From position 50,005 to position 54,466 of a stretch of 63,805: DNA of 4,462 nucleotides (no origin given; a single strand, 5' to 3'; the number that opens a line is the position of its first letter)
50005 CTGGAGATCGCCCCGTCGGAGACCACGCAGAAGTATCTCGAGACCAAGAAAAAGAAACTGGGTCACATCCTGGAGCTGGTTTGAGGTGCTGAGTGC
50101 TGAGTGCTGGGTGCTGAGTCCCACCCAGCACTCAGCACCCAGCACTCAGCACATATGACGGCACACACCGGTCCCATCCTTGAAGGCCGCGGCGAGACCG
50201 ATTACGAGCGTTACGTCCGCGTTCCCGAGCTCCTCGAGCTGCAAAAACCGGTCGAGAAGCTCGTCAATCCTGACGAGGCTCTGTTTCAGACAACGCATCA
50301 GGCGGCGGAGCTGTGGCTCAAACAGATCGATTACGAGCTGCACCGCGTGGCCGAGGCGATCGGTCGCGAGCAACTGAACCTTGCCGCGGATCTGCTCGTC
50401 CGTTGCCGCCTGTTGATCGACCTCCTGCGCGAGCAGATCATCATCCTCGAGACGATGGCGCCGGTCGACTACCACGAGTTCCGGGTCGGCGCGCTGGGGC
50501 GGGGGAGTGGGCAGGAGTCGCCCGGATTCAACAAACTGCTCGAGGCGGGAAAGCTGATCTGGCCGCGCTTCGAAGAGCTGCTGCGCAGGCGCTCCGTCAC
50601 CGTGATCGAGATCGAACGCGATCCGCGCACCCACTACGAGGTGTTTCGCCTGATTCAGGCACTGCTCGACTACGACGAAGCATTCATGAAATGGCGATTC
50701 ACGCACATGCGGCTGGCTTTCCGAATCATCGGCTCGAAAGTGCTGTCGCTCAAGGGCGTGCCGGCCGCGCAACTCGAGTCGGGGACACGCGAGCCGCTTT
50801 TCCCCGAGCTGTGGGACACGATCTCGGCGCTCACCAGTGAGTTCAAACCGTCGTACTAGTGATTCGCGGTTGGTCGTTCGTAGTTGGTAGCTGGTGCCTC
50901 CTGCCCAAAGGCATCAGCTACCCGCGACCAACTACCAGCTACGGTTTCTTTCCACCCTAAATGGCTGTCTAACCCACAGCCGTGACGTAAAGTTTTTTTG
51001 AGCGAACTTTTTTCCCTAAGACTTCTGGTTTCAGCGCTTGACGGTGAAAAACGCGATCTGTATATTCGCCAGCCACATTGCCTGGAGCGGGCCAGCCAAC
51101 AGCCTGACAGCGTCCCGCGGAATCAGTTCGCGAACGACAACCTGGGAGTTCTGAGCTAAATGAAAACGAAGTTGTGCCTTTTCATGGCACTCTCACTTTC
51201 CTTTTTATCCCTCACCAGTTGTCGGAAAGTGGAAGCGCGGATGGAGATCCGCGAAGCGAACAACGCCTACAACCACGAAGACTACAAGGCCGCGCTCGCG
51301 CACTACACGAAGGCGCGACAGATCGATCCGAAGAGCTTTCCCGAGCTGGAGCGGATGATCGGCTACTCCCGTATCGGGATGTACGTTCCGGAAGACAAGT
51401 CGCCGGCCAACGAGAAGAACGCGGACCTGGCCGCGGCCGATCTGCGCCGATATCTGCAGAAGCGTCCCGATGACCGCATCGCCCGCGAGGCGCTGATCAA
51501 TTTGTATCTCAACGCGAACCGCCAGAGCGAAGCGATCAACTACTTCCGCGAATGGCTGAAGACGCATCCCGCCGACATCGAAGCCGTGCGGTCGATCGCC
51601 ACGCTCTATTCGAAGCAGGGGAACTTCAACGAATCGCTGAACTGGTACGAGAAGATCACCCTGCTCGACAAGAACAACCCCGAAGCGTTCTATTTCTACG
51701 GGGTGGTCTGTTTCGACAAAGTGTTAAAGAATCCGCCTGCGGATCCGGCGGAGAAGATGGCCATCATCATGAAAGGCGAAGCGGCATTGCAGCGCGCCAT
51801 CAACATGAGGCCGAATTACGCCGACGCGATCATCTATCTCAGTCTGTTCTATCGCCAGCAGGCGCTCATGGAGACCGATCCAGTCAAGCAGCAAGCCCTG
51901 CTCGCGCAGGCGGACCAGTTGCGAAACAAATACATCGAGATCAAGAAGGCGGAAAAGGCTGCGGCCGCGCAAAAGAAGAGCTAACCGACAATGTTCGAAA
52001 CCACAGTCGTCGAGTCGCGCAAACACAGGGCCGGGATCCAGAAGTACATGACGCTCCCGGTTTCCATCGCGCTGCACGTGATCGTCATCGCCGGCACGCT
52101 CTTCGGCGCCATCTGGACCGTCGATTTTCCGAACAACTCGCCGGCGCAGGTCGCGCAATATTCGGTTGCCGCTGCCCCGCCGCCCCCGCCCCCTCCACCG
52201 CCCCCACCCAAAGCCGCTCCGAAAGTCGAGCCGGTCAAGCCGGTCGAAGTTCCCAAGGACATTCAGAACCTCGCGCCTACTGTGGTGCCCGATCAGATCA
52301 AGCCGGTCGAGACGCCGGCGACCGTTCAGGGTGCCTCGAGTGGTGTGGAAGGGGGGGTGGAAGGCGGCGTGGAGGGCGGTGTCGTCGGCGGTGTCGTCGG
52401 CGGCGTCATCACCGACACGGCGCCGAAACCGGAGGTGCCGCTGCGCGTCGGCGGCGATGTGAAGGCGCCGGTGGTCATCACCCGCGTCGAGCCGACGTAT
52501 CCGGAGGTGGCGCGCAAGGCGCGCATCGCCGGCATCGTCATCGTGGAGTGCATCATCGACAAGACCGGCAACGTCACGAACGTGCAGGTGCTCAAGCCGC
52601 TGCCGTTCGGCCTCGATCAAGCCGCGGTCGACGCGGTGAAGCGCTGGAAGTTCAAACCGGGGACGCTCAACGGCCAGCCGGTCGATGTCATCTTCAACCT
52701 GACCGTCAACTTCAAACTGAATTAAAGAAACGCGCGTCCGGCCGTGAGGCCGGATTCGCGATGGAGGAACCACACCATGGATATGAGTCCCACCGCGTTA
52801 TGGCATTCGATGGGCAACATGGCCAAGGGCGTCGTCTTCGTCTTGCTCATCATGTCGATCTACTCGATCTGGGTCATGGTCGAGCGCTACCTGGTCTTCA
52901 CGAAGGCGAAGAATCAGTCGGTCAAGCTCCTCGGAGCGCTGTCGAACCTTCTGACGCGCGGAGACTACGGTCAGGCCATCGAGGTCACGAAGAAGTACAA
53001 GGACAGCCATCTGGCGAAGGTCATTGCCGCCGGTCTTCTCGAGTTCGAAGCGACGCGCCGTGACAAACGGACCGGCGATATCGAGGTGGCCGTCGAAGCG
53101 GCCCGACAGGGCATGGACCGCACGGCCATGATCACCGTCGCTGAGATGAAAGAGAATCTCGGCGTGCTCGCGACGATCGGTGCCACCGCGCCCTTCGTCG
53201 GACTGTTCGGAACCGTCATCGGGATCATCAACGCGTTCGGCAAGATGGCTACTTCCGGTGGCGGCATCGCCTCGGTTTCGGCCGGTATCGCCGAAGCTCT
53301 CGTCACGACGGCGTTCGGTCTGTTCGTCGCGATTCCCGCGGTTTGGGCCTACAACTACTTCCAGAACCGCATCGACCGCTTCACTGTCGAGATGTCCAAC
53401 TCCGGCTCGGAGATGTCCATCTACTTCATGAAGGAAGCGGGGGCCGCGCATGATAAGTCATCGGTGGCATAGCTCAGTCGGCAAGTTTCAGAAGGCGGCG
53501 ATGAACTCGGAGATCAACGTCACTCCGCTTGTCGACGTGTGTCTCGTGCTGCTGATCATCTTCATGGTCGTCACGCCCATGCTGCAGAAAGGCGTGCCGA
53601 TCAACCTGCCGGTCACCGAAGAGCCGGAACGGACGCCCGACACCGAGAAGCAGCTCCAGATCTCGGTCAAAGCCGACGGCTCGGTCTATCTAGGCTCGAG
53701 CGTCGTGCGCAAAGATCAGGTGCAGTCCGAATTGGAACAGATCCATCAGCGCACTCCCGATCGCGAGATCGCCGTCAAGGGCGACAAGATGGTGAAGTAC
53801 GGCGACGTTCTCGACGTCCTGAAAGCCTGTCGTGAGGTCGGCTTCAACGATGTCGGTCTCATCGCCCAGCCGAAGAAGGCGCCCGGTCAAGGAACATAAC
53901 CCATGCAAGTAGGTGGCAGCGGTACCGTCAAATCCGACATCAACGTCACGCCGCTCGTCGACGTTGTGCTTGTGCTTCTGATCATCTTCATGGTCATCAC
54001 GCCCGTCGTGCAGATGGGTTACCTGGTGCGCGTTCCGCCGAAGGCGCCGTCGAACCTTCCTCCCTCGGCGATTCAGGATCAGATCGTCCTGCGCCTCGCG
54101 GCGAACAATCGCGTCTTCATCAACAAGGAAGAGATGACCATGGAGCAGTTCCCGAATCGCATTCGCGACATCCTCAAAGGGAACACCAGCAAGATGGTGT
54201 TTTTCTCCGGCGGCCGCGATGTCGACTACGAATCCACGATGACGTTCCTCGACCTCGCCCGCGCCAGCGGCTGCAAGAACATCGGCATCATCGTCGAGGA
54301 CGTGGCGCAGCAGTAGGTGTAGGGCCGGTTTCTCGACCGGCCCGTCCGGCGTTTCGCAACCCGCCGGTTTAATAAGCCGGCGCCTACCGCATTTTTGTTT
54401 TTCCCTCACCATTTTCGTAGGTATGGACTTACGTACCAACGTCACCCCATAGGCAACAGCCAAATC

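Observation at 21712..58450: Family of intergenic hairpins built from tandem 7-nt units: same architecture, different unit sequence at each locus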

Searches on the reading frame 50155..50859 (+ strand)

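Call 19: search_protein_families(library=pfam, proteins=[window:50155-50859:+])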
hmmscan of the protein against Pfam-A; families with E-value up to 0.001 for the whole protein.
window:50155-50859:+ (234 aa): 2 families
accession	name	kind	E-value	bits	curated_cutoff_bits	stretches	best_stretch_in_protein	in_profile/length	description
PF03301.18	Trp_dioxygenase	-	1.6e-30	107.1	34.9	2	12-127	12-134/346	Tryptophan 2,3-dioxygenase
PF07014.17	Hs1pro-1_C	-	0.0003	20.9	29.3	0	9-106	15-114/257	Hs1pro-1 protein C-terminus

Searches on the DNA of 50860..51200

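Call 78: search_rna_families(source=window, start=50860, end=51200, threshold=evalue, max_evalue=1)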
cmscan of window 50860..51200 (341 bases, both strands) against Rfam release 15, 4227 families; matches with E-value up to 1: 1.
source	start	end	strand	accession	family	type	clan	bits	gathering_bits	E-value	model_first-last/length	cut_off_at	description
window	50861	50947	+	RF00711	mir-449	Gene; miRNA;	CL00087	20.2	60.4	0.056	1-86/86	no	mir-449 microRNA precursor family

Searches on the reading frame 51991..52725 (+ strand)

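Call 83: search_protein_families(library=pfam, max_evalue=0.00001, proteins=[window:51991-52725:+])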
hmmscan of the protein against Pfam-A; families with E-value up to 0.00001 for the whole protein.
window:51991-52725:+ (244 aa): 1 family
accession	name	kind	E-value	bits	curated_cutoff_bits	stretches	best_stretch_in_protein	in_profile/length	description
PF03544.19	TonB_C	-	1.2e-24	87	24.6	1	167-243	2-79/79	Gram-negative bacterial TonB protein C-terminal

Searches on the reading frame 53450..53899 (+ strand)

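Call 82: search_protein_families(library=pfam, max_evalue=0.00001, proteins=[window:53450-53899:+])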
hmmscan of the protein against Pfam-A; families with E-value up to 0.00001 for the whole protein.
window:53450-53899:+ (149 aa): 1 family
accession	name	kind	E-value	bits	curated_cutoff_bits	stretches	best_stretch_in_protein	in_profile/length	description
PF02472.21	ExbD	-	2.5e-30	105.6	25.4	1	18-141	4-127/128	Biopolymer transport protein ExbD/TolR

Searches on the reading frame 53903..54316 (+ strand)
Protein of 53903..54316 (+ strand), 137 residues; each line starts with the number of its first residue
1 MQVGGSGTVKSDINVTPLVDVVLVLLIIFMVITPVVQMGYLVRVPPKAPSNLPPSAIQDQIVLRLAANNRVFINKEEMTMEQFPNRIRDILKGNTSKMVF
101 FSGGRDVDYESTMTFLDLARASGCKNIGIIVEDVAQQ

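Call 83: search_protein_families(library=pfam, max_evalue=0.00001, proteins=[window:53903-54316:+])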
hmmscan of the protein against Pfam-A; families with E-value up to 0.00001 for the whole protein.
window:53903-54316:+ (137 aa): 1 family
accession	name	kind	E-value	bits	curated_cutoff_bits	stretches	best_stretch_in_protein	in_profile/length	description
PF02472.21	ExbD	-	1.6e-20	73.9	25.4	1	11-133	6-127/128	Biopolymer transport protein ExbD/TolR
